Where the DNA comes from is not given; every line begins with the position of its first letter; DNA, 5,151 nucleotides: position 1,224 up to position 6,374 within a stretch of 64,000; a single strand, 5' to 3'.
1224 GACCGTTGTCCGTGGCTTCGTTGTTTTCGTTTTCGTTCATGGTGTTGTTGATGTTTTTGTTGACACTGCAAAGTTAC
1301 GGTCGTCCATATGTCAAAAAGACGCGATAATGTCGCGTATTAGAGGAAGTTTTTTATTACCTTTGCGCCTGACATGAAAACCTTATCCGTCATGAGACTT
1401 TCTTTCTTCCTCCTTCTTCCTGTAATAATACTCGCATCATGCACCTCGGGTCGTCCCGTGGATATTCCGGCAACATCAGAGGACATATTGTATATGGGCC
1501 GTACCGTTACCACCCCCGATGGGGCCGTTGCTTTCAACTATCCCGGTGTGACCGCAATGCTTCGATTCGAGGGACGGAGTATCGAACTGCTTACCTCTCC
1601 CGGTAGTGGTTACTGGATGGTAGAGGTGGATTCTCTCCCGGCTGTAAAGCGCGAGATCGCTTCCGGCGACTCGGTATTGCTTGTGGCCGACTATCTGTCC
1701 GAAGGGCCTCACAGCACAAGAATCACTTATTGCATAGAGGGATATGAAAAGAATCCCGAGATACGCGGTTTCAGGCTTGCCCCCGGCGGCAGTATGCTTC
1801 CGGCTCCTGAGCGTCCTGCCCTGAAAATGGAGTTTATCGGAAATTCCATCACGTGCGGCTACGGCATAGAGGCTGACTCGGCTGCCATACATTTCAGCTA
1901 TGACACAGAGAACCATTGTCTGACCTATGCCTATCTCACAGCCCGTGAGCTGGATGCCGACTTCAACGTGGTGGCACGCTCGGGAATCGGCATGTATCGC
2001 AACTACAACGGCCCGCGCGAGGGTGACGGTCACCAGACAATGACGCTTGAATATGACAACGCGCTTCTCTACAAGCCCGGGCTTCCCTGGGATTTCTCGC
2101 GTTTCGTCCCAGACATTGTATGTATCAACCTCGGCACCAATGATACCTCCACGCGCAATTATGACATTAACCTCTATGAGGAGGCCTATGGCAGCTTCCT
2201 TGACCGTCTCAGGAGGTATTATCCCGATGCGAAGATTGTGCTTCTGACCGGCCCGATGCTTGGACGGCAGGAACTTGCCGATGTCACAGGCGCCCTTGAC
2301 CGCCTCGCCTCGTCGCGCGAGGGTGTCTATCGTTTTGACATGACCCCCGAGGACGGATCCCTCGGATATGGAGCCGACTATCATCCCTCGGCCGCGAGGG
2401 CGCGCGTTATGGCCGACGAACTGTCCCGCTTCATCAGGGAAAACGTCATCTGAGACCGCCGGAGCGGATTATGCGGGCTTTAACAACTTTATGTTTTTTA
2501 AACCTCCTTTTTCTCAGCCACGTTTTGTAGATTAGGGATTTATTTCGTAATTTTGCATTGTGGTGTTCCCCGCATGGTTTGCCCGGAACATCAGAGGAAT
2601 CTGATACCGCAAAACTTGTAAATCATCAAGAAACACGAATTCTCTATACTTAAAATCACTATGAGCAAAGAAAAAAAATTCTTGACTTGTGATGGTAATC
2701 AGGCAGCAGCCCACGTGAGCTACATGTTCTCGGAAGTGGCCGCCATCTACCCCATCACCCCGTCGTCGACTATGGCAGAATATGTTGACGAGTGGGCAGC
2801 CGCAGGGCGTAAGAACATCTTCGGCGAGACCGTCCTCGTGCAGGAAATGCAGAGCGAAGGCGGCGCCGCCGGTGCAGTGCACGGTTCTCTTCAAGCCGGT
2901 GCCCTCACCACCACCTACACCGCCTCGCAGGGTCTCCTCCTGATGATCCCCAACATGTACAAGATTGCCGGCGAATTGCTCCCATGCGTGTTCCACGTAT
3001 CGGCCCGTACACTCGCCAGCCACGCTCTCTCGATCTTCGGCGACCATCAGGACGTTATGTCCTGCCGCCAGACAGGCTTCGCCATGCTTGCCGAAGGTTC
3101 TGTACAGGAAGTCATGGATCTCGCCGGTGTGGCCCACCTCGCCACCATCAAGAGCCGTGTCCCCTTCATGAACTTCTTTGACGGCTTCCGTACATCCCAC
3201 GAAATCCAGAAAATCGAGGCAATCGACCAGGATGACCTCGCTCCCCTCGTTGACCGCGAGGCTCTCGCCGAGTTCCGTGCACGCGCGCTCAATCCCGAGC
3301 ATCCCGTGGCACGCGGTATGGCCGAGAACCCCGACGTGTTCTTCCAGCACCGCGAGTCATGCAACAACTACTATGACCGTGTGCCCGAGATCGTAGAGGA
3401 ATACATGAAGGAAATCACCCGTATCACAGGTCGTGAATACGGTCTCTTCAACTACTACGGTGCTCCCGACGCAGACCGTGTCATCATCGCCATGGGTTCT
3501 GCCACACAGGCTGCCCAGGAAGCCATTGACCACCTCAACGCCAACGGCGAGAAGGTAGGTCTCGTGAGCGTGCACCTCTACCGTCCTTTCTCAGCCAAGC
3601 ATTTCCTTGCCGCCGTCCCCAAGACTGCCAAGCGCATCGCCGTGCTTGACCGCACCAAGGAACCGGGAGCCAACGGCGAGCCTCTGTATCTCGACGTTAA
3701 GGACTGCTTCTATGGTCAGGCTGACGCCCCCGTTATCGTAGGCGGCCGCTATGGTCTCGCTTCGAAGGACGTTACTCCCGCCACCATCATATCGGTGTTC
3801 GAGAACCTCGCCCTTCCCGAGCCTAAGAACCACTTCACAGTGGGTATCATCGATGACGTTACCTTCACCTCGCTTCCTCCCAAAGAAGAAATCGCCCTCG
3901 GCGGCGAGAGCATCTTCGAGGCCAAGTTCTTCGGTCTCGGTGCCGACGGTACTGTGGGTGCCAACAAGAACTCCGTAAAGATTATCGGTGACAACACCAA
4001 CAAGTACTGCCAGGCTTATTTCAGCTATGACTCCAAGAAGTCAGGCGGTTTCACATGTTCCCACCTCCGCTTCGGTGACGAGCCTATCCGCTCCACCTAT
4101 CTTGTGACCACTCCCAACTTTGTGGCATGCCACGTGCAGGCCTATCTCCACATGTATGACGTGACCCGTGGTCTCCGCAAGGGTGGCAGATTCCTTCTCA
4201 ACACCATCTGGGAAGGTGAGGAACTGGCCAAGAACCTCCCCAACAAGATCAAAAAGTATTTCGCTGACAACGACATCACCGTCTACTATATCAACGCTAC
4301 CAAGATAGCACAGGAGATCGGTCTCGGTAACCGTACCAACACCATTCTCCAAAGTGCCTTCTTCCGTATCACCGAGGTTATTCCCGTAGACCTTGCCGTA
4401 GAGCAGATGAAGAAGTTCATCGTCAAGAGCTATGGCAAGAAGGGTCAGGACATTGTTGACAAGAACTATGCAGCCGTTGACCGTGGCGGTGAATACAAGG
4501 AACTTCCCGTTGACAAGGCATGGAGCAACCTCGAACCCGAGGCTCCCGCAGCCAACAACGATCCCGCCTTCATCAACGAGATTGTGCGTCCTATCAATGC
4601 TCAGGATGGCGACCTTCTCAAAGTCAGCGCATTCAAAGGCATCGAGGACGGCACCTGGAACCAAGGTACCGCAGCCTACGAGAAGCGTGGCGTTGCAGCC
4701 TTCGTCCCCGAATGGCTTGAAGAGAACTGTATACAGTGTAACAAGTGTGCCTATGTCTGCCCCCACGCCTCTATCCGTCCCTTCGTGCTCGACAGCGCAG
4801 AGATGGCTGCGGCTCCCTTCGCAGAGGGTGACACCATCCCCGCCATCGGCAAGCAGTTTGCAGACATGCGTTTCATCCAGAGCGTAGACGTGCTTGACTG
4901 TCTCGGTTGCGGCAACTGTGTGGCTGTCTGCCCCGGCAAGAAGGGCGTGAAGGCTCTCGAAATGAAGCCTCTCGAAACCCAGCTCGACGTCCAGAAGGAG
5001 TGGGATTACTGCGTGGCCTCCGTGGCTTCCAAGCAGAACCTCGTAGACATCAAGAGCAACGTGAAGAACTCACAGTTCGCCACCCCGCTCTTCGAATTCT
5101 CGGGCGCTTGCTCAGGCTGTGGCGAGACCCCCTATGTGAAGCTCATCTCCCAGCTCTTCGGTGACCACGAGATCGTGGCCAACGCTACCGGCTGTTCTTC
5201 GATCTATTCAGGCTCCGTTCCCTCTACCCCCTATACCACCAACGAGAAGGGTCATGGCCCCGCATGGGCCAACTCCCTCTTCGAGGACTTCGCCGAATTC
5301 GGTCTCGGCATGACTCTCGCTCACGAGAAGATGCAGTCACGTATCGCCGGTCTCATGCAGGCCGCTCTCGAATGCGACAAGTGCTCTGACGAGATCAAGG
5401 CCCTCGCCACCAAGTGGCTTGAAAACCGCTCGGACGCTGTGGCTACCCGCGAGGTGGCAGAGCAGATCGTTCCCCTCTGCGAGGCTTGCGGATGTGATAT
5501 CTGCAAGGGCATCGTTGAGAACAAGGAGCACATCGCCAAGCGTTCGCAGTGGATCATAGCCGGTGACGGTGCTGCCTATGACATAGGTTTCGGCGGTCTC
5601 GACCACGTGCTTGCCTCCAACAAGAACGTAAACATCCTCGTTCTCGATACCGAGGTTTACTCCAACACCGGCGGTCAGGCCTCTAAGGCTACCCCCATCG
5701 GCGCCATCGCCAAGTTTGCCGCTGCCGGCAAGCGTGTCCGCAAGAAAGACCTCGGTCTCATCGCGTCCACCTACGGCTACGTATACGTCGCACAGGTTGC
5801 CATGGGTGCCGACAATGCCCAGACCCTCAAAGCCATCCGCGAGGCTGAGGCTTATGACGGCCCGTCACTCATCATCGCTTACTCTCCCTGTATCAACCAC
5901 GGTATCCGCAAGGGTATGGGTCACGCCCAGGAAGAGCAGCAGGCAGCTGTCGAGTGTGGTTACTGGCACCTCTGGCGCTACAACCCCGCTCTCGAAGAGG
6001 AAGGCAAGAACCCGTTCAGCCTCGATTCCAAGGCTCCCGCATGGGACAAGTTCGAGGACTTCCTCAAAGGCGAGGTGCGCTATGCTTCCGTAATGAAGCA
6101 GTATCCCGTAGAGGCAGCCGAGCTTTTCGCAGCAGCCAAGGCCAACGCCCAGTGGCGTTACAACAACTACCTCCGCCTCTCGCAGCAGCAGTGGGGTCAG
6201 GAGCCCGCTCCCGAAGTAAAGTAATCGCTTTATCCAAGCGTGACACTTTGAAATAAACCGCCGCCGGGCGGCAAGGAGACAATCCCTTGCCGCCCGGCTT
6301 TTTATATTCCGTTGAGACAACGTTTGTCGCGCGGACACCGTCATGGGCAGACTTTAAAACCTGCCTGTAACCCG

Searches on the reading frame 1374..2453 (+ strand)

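Call 56: search_protein_families(library=pfam, max_evalue=1e-8, proteins=[window:1374-2453:+])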
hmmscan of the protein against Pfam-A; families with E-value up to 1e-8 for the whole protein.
window:1374-2453:+ (359 aa): 3 families
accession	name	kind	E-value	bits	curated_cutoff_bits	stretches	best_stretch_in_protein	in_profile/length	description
PF17996.7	CE2_N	-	3.2e-19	69.4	27.9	1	40-145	1-108/108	Carbohydrate esterase 2 N-terminal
PF13472.12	Lipase_GDSL_2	-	3.5e-15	57.4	32.9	1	154-341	1-174/178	GDSL-like Lipase/Acylhydrolase family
PF00657.28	Lipase_GDSL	-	4e-10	40.6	23.6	1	154-350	3-208/208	GDSL-like Lipase/Acylhydrolase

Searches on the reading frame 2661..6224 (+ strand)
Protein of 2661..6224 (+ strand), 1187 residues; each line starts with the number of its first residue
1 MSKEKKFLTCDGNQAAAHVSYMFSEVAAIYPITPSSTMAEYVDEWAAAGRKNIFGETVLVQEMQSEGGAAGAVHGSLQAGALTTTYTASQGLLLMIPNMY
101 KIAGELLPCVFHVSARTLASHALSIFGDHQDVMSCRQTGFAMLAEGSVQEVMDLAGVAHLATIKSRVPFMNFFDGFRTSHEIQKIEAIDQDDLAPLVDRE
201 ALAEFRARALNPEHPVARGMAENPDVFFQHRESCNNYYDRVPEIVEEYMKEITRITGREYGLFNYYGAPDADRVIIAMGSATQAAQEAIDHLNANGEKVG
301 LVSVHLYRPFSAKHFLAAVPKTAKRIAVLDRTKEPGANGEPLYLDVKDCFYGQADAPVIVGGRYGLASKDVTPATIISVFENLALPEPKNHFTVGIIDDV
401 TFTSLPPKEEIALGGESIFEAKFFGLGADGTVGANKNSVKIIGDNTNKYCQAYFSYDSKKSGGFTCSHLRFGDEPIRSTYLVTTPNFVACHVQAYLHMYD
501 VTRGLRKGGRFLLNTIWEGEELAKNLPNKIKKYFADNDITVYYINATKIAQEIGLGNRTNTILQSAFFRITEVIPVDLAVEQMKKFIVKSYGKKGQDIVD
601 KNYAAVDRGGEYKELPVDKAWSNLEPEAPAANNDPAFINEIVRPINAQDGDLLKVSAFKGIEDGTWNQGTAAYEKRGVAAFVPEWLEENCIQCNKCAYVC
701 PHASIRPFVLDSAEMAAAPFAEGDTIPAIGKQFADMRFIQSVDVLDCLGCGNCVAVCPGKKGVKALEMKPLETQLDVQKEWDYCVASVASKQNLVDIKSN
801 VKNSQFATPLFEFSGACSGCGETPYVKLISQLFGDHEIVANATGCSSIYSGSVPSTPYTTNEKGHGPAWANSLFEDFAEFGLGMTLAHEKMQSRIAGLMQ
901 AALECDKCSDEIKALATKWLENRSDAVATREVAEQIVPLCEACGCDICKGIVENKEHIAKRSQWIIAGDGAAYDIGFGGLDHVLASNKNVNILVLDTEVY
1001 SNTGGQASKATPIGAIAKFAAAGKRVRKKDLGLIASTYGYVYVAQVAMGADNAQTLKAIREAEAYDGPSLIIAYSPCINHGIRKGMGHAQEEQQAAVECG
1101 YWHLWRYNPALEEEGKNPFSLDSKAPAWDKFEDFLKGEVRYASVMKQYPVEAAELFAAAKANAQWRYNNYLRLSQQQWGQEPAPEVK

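Call 56: search_protein_families(library=pfam, max_evalue=1e-8, proteins=[window:2661-6224:+])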
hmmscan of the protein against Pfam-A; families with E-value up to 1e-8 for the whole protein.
window:2661-6224:+ (1187 aa): 7 families
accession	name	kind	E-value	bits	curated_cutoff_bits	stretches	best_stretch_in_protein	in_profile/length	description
PF01855.24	POR_N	-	2e-82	276.8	27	1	21-250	4-231/231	Pyruvate flavodoxin/ferredoxin oxidoreductase, thiamine diP-bdg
PF01558.24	POR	-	1.6e-30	106.9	27.4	1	427-609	1-171/173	Pyruvate ferredoxin/flavodoxin oxidoreductase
PF10371.14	EKR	-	1.4e-20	73.3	27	1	627-679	5-55/55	Domain of unknown function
PF17147.9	PFOR_II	-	4e-16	59.7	27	1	271-374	1-100/102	Pyruvate:ferredoxin oxidoreductase core domain II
PF02775.26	TPP_enzyme_C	-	1.3e-10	41.7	21.9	1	960-1072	46-150/151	Thiamine pyrophosphate enzyme, C-terminal TPP binding domain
PF12837.12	Fer4_6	-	4.2e-09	36.3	25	0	682-704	1-23/24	4Fe-4S binding domain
PF13237.11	Fer4_10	-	8.1e-09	35.7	25.5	1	688-758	7-53/53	4Fe-4S dicluster domain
